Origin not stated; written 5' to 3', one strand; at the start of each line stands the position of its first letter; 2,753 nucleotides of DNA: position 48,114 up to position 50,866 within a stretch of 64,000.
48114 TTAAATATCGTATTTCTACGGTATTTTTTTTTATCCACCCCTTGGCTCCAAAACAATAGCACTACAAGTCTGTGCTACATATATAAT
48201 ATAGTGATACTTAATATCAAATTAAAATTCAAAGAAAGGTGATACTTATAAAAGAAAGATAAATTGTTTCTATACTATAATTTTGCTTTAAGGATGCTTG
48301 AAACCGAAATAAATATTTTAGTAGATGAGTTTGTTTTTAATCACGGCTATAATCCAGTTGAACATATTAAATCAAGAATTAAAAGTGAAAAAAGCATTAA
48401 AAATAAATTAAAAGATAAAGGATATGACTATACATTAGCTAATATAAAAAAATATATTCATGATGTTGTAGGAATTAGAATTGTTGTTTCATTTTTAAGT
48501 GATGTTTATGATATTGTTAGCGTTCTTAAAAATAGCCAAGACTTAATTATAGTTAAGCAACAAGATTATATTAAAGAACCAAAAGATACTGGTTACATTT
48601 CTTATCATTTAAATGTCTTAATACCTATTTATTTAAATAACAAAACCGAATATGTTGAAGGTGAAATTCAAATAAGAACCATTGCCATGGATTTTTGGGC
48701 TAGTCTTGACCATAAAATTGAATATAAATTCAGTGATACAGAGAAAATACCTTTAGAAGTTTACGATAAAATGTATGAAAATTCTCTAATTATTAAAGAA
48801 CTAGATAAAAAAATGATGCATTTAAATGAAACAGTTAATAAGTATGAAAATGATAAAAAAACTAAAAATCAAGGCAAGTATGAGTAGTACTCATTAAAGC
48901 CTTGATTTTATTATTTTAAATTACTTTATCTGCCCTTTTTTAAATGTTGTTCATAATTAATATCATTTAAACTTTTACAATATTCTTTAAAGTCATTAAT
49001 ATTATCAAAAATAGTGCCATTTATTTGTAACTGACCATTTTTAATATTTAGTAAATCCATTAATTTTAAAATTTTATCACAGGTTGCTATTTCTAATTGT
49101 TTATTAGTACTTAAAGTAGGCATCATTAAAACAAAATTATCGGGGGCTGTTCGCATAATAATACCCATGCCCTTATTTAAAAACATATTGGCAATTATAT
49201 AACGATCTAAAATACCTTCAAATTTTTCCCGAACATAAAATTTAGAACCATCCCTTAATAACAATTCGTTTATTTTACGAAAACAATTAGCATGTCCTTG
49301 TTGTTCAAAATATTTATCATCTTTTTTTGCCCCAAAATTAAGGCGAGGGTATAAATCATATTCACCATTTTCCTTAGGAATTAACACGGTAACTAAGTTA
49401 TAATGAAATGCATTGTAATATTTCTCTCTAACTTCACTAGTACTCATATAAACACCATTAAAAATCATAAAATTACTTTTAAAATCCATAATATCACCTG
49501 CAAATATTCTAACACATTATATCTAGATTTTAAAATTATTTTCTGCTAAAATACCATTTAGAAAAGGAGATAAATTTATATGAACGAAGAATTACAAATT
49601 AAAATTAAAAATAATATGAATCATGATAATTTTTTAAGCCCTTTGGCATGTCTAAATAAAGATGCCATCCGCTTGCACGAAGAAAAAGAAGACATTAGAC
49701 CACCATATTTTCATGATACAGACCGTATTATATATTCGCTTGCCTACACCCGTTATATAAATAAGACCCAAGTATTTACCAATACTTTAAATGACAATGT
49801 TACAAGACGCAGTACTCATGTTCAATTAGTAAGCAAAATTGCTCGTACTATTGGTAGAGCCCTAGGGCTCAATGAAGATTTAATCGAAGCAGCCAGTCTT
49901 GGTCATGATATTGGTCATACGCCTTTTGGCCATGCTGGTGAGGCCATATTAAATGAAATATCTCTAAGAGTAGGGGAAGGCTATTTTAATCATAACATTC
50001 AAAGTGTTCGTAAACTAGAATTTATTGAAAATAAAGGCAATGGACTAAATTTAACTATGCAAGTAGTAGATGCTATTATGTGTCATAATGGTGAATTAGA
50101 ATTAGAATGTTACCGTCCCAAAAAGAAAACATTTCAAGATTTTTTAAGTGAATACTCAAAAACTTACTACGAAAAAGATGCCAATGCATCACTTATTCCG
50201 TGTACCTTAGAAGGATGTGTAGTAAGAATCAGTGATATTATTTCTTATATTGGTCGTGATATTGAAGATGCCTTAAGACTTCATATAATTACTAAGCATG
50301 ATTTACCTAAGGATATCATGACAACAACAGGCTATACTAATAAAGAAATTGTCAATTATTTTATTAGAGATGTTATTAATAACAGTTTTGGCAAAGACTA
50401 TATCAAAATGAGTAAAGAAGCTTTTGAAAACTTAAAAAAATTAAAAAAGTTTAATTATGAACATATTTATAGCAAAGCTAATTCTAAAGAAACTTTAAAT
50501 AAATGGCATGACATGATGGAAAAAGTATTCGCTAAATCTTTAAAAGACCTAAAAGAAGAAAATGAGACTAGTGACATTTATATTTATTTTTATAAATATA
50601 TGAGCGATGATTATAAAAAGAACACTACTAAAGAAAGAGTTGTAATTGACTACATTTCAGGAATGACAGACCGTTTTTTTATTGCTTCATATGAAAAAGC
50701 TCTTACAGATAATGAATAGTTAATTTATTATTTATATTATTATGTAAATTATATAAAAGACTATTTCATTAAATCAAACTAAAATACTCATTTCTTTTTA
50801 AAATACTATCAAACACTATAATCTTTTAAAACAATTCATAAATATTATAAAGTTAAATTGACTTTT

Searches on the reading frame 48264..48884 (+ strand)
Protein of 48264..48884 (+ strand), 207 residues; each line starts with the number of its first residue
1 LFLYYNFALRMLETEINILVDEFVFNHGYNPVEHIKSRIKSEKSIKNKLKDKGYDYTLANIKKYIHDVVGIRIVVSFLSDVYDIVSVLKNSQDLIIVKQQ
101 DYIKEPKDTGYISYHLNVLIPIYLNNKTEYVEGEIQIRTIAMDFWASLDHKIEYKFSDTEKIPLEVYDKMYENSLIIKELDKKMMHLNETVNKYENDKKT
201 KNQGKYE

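Call 78: search_protein_families(library=pfam, proteins=[window:48264-48884:+], max_evalue=0.00001)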
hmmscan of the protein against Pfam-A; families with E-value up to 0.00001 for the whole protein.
window:48264-48884:+ (207 aa): 1 family
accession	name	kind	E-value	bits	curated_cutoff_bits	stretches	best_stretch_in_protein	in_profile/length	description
PF04607.23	RelA_SpoT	-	1.7e-29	102.8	27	1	37-156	1-110/113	Region found in RelA / SpoT proteins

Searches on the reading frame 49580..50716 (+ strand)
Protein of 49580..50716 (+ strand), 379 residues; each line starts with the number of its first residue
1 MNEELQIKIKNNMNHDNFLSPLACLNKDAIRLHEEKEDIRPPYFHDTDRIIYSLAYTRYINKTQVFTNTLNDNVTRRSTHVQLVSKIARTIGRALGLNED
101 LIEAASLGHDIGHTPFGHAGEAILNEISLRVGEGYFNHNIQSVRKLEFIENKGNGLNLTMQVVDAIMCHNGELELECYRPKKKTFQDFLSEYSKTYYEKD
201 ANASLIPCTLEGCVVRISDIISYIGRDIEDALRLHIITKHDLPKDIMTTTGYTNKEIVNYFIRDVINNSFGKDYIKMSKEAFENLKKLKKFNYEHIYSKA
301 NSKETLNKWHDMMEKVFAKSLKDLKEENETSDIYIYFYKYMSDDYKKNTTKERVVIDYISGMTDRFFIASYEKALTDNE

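Call 78: search_protein_families(library=pfam, proteins=[window:49580-50716:+], max_evalue=0.00001)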
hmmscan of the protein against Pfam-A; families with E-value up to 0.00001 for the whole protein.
window:49580-50716:+ (379 aa): 2 families
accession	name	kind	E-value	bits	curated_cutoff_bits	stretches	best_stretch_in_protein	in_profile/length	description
PF13286.11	HD_assoc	-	4.1e-13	50.1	22.2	1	275-372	1-90/91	Phosphohydrolase-associated domain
PF01966.28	HD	-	6.8e-12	46.1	22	1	78-219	2-111/116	HD domain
